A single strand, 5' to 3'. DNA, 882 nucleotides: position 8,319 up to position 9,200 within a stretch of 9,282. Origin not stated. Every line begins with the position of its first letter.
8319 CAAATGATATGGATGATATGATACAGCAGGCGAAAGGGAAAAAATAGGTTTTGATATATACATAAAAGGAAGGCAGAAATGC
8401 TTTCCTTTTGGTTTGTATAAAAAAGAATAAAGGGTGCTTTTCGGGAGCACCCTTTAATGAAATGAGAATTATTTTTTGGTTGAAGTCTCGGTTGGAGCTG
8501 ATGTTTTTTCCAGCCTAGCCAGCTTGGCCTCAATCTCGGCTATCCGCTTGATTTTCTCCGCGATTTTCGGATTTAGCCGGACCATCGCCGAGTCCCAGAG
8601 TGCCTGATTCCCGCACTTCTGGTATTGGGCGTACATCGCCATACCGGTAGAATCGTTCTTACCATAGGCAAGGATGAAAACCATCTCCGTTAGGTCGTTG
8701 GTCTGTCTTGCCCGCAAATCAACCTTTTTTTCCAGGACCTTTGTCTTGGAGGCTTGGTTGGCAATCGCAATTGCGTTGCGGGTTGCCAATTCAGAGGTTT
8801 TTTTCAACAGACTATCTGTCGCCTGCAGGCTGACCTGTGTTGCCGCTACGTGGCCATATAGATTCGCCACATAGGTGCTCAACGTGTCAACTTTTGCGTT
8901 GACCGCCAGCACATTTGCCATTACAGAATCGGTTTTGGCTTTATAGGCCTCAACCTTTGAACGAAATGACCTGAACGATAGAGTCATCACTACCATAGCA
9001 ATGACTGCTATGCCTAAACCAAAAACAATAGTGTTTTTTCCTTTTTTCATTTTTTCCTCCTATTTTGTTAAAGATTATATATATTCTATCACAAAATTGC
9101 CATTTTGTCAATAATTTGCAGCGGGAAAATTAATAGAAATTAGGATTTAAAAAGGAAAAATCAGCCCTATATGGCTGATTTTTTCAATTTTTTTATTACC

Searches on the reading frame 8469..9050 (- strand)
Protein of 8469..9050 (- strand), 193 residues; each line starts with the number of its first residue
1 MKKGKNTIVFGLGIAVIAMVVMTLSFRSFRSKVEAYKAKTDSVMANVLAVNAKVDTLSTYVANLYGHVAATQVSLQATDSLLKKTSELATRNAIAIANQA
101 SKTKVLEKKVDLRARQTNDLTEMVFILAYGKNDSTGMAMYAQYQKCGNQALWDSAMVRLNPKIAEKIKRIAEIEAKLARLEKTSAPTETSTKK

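Call 3: search_protein_families(library=pfam, proteins=[window:8469-9050:-], max_evalue=0.1)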
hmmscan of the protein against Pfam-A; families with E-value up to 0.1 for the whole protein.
window:8469-9050:- (193 aa): 3 families
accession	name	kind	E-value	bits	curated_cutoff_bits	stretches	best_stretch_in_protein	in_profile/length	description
PF19220.6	Rod_CreS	-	0.00015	21.4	100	1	31-187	6-165/359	Crescentin, rod domain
PF10046.14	BLOC1_2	-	0.023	15.5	33.4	0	18-64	38-84/96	Biogenesis of lysosome-related organelles complex-1 subunit 2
PF14070.11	YjfB_motility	-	0.075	13.5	27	0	87-124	3-40/57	Putative motility protein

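Call 4: search_protein_families(library=ncbifam, proteins=[window:8469-9050:-], max_evalue=0.1)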
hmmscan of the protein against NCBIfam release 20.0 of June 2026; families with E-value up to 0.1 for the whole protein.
window:8469-9050:- (193 aa): 4 families
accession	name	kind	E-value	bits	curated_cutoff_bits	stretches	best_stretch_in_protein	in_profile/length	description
NF052682.1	morpho_FcmC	equivalog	0.01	16.1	90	0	149-188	41-87/159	filament morphology membrane protein FcmC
NF033930.1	pneumo_PspA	exception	0.011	14.5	850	1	30-185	177-318/659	pneumococcal surface protein A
NF038218.1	IcmG_DotF_IVB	equivalog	0.03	14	200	1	25-105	118-193/266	type IVB secretion system protein IcmG/DotF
NF008577.1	PRK11536.1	equivalog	0.1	12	294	0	58-99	138-179/222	6-hydroxyaminopurine reductase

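Call 16: search_protein_families(library=phrogs, proteins=[window:8469-9050:-], max_evalue=0.1)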
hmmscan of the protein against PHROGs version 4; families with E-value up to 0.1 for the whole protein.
window:8469-9050:- (193 aa): 4 families
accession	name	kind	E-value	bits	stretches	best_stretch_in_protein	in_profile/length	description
phrog_31463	-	unknown function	0.0034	18.7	0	8-81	35-103/153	-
phrog_22745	-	unknown function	0.021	15.8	1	26-114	22-100/142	-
phrog_3879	-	unknown function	0.055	14.3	0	8-48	5-45/54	-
phrog_7599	-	unknown function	0.086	14.3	0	17-70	7-60/95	-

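Call 91: search_protein_families(library=padloc, proteins=[window:8469-9050:-], max_evalue=0.1)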
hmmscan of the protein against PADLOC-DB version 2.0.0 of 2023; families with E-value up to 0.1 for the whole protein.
window:8469-9050:- (193 aa): 1 family
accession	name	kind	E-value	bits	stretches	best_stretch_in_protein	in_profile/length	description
PDLC00006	DruC1|DruC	-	0.013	12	1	25-127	183-285/626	Unknown function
